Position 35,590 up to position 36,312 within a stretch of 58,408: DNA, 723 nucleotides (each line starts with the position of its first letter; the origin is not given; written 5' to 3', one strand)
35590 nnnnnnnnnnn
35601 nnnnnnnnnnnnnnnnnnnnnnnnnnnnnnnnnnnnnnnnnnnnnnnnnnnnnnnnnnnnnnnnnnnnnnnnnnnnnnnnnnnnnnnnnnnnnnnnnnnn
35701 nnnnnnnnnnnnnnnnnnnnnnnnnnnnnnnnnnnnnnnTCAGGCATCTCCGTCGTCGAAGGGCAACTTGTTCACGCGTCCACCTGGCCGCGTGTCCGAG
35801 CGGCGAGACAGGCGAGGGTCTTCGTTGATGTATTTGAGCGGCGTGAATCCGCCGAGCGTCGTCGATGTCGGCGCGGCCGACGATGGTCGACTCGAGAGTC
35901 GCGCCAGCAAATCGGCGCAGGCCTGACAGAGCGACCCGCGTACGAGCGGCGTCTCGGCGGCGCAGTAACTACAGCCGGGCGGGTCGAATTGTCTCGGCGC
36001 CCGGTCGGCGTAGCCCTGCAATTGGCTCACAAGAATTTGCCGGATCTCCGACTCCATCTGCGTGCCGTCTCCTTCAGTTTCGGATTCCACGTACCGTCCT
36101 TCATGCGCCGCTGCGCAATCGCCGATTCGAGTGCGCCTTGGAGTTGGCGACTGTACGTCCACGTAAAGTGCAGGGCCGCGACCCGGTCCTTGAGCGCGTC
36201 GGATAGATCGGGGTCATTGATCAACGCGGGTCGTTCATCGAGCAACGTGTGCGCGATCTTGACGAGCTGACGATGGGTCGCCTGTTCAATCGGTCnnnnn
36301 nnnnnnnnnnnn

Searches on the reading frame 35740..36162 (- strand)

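Call 30: search_protein_families(library=pfam, proteins=[window:35740-36162:-], max_evalue=0.1)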
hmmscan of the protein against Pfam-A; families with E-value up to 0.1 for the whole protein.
window:35740-36162:- (140 aa): 1 family
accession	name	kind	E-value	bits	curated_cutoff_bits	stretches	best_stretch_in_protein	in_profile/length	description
PF18912.6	DZR_2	-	0.061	13.6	27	1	61-86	7-31/56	Double zinc ribbon domain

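Call 31: search_protein_families(library=phrogs, proteins=[window:35740-36162:-], max_evalue=0.01)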
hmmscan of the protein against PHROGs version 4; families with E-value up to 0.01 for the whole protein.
window:35740-36162:- (140 aa): 0 families
